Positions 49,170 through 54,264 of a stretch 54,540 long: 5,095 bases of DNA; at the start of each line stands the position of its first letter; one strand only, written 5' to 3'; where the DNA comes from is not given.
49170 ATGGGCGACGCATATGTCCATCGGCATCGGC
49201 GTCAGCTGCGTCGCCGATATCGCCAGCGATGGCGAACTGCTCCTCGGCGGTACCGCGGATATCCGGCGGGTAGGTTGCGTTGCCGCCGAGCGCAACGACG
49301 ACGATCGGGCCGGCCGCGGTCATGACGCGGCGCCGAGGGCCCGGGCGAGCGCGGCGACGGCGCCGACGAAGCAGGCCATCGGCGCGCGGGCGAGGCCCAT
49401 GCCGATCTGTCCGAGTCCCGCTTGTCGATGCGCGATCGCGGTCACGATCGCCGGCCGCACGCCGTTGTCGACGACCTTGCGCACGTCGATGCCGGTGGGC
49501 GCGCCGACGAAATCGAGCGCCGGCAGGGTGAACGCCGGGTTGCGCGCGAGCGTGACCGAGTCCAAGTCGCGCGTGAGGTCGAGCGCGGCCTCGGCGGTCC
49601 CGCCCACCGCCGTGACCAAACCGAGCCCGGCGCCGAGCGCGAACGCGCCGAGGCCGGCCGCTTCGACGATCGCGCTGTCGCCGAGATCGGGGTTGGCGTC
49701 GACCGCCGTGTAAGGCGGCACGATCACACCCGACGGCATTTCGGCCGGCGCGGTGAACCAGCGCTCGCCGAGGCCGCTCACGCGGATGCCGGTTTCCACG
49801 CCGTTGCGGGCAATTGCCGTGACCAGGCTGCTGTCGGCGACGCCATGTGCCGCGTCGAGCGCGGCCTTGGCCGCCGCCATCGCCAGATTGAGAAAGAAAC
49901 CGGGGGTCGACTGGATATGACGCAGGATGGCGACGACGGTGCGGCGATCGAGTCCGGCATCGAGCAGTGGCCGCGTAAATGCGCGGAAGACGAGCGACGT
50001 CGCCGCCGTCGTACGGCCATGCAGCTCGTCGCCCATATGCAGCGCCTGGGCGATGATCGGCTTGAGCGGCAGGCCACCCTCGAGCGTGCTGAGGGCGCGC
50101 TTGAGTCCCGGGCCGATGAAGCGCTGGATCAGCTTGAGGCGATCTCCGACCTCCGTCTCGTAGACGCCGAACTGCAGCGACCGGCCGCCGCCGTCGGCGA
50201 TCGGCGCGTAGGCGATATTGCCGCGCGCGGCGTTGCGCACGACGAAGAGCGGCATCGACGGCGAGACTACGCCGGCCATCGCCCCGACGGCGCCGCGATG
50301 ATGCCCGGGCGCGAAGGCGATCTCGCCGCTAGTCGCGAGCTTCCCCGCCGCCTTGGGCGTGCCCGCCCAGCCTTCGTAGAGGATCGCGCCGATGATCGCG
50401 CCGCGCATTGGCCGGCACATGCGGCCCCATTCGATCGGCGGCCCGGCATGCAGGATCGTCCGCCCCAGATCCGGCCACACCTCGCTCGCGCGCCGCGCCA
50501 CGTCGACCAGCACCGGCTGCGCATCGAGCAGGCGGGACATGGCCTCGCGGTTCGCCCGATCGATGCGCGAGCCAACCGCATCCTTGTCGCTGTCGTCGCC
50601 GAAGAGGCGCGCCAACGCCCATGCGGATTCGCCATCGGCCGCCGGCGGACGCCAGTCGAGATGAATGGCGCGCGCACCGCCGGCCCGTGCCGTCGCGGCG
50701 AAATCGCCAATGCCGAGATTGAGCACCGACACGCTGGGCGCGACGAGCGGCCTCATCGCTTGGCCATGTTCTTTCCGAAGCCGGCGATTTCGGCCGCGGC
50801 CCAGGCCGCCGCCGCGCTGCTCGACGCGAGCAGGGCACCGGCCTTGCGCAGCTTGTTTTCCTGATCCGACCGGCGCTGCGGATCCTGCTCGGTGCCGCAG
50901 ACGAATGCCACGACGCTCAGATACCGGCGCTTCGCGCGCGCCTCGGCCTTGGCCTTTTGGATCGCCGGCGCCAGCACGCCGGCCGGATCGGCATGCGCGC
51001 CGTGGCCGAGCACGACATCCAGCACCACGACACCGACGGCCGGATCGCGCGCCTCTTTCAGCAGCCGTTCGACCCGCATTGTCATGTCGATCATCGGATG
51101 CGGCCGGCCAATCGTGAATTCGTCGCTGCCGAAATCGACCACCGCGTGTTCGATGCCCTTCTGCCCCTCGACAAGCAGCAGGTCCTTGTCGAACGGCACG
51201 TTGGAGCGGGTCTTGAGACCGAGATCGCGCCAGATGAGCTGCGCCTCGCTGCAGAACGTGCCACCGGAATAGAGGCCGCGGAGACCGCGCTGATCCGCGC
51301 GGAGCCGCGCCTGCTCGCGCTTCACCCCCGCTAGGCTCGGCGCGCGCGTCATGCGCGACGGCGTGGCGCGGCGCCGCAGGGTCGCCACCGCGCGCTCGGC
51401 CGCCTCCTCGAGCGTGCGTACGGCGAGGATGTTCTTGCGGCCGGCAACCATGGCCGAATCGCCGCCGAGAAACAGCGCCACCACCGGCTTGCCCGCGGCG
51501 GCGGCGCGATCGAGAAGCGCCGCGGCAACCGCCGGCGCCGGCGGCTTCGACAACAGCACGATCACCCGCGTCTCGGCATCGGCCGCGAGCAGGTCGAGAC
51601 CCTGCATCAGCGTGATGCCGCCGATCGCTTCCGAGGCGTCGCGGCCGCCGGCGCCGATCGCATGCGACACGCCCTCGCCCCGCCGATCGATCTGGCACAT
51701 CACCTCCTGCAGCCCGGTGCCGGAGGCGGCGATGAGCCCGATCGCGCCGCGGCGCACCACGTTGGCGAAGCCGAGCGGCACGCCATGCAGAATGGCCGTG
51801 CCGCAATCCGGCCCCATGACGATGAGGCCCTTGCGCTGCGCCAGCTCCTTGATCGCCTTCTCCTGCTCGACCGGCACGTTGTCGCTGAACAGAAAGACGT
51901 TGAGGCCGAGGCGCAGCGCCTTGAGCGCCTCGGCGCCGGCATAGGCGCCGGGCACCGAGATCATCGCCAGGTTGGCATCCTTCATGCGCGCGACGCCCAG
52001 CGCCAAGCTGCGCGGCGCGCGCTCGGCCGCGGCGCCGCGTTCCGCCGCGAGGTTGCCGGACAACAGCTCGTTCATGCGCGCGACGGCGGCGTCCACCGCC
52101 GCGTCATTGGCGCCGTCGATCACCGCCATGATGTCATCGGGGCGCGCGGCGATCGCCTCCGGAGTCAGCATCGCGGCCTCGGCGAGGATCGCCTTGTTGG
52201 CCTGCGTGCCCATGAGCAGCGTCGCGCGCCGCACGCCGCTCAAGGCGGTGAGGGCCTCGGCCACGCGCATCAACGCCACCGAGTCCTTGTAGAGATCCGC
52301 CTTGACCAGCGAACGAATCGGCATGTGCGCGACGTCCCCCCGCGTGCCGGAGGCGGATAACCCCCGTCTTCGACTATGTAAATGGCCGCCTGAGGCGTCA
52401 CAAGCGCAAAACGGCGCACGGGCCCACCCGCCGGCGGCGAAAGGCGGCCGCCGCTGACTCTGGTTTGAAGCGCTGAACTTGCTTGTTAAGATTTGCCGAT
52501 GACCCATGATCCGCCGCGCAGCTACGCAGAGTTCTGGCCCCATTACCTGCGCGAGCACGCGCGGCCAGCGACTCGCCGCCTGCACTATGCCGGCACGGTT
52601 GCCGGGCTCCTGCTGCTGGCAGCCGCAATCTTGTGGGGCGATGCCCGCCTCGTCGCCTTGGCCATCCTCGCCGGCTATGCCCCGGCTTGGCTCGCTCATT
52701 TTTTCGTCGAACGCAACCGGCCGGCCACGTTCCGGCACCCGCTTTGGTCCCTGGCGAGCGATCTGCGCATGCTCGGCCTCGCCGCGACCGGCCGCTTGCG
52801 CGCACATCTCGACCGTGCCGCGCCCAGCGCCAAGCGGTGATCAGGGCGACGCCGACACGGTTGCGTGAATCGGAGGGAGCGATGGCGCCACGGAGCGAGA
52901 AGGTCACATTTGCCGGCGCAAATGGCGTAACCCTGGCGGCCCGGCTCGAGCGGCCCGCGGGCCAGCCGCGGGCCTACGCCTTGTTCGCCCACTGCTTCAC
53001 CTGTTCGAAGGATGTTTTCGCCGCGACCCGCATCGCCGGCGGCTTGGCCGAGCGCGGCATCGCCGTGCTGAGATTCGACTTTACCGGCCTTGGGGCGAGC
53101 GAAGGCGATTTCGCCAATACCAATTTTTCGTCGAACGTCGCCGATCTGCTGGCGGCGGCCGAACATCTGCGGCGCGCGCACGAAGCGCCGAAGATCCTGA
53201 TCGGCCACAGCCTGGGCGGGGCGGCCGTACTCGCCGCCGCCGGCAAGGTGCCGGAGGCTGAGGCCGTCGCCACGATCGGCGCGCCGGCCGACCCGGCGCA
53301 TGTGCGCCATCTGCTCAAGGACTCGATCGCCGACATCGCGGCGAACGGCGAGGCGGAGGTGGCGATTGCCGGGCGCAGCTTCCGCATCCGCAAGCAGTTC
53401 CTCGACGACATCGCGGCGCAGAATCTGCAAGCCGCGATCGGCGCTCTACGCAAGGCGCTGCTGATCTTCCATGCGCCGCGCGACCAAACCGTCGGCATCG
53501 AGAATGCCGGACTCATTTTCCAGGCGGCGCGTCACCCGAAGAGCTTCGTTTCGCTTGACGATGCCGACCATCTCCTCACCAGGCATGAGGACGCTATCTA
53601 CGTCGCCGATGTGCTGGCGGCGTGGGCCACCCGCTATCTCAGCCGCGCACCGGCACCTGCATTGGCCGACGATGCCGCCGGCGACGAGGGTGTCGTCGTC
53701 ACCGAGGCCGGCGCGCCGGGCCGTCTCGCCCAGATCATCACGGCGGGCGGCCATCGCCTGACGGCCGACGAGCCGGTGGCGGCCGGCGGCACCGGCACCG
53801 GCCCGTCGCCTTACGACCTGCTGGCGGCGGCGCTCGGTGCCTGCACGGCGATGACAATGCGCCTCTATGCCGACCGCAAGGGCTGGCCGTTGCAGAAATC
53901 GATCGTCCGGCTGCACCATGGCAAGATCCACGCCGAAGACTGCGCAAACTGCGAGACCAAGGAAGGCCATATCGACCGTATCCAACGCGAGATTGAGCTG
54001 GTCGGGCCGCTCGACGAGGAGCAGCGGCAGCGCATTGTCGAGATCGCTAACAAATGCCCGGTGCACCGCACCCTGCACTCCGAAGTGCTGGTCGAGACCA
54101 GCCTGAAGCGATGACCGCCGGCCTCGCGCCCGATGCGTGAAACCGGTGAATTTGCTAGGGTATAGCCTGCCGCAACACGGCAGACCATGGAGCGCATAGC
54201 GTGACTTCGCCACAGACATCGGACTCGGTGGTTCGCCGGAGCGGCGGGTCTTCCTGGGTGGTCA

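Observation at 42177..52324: Nine-gene, 10-kb operon: variant oxalurate/oxamate module built around FdrA-DUF1116-DUF2877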

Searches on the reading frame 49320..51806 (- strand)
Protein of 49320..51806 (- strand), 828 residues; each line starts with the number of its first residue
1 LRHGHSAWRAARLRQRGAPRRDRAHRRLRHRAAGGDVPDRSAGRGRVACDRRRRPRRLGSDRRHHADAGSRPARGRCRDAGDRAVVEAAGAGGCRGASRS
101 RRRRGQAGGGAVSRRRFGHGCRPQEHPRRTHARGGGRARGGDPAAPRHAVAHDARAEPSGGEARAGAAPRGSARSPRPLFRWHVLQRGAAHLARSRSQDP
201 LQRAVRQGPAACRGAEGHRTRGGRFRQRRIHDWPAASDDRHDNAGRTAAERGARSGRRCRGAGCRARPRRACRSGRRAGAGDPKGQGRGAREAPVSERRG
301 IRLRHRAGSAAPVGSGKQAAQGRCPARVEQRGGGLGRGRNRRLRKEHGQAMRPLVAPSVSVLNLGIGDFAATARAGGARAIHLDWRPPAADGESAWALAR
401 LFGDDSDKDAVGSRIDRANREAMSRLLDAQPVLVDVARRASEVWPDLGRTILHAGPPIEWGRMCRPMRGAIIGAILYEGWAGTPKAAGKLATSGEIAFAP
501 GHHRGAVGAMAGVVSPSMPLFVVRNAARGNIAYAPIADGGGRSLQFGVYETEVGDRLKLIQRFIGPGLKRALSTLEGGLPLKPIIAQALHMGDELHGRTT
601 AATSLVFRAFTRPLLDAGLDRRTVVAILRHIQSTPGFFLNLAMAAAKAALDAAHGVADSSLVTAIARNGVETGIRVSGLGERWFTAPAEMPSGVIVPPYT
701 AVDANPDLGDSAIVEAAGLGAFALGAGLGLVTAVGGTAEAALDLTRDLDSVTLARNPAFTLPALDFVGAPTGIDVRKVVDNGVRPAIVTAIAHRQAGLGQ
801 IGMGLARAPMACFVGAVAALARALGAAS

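Call 4: search_protein_families(library=pfam, proteins=[window:49320-51806:-], max_evalue=0.01)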
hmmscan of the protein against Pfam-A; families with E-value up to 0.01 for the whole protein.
window:49320-51806:- (828 aa): 1 family
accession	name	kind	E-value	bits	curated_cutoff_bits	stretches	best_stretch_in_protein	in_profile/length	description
PF06545.17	AllG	-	9.7e-77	257.8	27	1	496-711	1-215/215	Oxamate carbamoyltransferase subunit AllG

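Call 5: search_protein_families(library=ncbifam, proteins=[window:49320-51806:-], max_evalue=0.001)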
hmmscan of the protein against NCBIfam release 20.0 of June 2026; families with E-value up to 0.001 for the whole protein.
window:49320-51806:- (828 aa): 0 families

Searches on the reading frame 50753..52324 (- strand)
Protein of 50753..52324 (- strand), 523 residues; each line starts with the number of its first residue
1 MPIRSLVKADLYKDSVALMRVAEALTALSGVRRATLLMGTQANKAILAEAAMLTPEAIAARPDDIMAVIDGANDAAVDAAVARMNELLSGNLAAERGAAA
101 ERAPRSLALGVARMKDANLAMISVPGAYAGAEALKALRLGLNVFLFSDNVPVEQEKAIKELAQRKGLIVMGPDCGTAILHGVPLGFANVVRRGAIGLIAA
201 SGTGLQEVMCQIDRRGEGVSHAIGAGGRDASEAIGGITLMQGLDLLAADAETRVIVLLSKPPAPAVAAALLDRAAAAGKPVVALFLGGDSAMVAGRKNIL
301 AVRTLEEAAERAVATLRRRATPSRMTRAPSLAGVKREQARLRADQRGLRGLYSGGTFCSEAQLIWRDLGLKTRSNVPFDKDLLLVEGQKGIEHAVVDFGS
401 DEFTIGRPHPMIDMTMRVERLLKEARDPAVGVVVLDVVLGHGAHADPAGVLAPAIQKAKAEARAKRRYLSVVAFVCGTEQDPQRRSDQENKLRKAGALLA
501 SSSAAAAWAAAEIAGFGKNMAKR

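Call 78: search_solved_structures(query=window:50753-52324:-, max_evalue=1e-8)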
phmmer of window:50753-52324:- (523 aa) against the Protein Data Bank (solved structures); distinct sequences matched with E-value up to 1e-8: 5.
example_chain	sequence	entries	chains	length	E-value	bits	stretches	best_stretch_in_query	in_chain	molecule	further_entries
3dmy_A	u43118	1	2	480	1.4e-84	287.8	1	110-511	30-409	Protein fdrA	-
6mel_A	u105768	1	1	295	7.7e-14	54.6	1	113-298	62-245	Succinate--CoA ligase subunit alpha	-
2yv2_A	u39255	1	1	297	3.7e-13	52.3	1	107-288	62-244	Succinyl-CoA synthetase alpha chain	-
2yv1_A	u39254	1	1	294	6.2e-13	51.6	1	113-293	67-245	Succinyl-CoA ligase [ADP-forming] subunit alpha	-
6mgg_A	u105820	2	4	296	3.5e-11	45.8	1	107-287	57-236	Succinate--CoA ligase [ADP-forming] subunit alpha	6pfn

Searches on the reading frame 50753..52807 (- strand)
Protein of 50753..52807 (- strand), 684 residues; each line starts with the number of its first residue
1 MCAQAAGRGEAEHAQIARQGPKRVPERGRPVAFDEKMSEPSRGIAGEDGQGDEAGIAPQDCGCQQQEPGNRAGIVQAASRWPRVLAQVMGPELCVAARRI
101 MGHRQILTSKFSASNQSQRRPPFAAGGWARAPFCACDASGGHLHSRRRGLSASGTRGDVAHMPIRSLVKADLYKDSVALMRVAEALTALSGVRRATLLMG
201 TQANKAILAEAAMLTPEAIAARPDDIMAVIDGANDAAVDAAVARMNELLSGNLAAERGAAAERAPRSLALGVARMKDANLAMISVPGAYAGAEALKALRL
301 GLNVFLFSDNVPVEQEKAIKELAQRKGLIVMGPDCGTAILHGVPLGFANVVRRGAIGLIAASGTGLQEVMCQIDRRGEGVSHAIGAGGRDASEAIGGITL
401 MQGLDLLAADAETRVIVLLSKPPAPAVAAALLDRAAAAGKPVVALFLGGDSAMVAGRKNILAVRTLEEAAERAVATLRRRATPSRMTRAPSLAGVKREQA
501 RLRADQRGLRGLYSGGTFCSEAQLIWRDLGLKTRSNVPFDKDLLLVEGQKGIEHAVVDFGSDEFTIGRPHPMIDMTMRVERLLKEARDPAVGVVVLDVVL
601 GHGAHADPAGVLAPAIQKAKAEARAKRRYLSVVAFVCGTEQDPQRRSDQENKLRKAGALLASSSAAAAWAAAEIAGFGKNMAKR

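Call 4: search_protein_families(library=pfam, proteins=[window:50753-52807:-], max_evalue=0.01)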
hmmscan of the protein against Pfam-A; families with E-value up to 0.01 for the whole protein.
window:50753-52807:- (684 aa): 3 families
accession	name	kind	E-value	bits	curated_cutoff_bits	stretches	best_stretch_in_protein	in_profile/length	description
PF00549.24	Ligase_CoA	-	2.5e-33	115.4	24.5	1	512-672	1-126/128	CoA-ligase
PF02629.25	CoA_binding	-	3.7e-07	31.2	22.3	1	356-447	6-96/97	CoA binding domain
PF13607.11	Succ_CoA_lig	-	2.3e-05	24.6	27.4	1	353-453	1-95/138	Succinyl-CoA ligase like flavodoxin domain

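Call 5: search_protein_families(library=ncbifam, proteins=[window:50753-52807:-], max_evalue=0.001)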
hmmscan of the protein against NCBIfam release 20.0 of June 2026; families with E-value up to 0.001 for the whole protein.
window:50753-52807:- (684 aa): 5 families
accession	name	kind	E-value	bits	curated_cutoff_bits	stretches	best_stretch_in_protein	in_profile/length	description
NF004760.0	PRK06091.1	subfamily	6.7e-148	493.6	433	1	164-675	2-493/555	acyl-CoA synthetase FdrA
NF004230.0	PRK05678.1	equivalog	6.4e-18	65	336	1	274-453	62-240/291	succinate--CoA ligase subunit alpha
TIGR01019.1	sucCoAalpha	subfamily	1.4e-16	60.7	353.2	1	273-452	59-237/286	succinate--CoA ligase subunit alpha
TIGR02717.1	AcCoA-syn-alpha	equivalog_domain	6.3e-06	25.1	567.15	1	313-445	107-236/447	acetate--CoA ligase alpha subunit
NF045494.1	AcCoALig_Archglob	equivalog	0.00032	19.2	1200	1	314-419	325-426/665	acetate--CoA ligase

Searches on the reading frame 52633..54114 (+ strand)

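Call 21: search_protein_families(library=pfam, proteins=[window:52633-54114:+], max_evalue=0.001)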
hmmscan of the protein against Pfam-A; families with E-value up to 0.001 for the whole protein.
window:52633-54114:+ (493 aa): 7 families
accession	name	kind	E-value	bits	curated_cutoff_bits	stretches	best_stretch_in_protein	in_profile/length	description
PF02566.24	OsmC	-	1.4e-17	64.3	27.5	1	386-489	1-99/100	OsmC-like protein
PF12146.15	Hydrolase_4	-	5.4e-15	55.8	27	1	111-215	2-107/239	Serine aminopeptidase, S33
PF12697.13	Abhydrolase_6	-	8.1e-11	43.4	26.3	1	117-381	2-211/217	Alpha/beta hydrolase family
PF00561.26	Abhydrolase_1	-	2.3e-10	41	25.8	1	117-228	4-113/245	alpha/beta hydrolase fold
PF02129.25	Peptidase_S15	-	3.5e-05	24.1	23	1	98-223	2-134/262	X-Pro dipeptidyl-peptidase (S15 family)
PF00326.27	Peptidase_S9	-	0.0002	21.4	22.6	1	138-337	10-211/213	Prolyl oligopeptidase family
PF20408.4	Abhydrolase_11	-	0.00092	19.4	27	0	114-222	3-112/193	Alpha/beta hydrolase domain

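Call 91: search_protein_families(library=pfam, proteins=[window:52879-54114:+], max_evalue=0.001)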
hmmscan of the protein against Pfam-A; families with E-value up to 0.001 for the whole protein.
window:52879-54114:+ (411 aa): 7 families
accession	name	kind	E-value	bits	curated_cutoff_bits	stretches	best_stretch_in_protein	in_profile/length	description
PF02566.24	OsmC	-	1e-17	64.8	27.5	1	304-407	1-99/100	OsmC-like protein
PF12146.15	Hydrolase_4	-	3e-15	56.6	27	1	29-134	2-108/239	Serine aminopeptidase, S33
PF12697.13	Abhydrolase_6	-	1.9e-11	45.5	26.3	1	35-299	2-211/217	Alpha/beta hydrolase family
PF00561.26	Abhydrolase_1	-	1.7e-10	41.4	25.8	1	35-146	4-113/245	alpha/beta hydrolase fold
PF02129.25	Peptidase_S15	-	2.4e-05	24.6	23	1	16-141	2-134/262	X-Pro dipeptidyl-peptidase (S15 family)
PF00326.27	Peptidase_S9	-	0.00012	22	22.6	1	56-255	10-211/213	Prolyl oligopeptidase family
PF20408.4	Abhydrolase_11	-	0.00059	20.1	27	0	32-140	3-112/193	Alpha/beta hydrolase domain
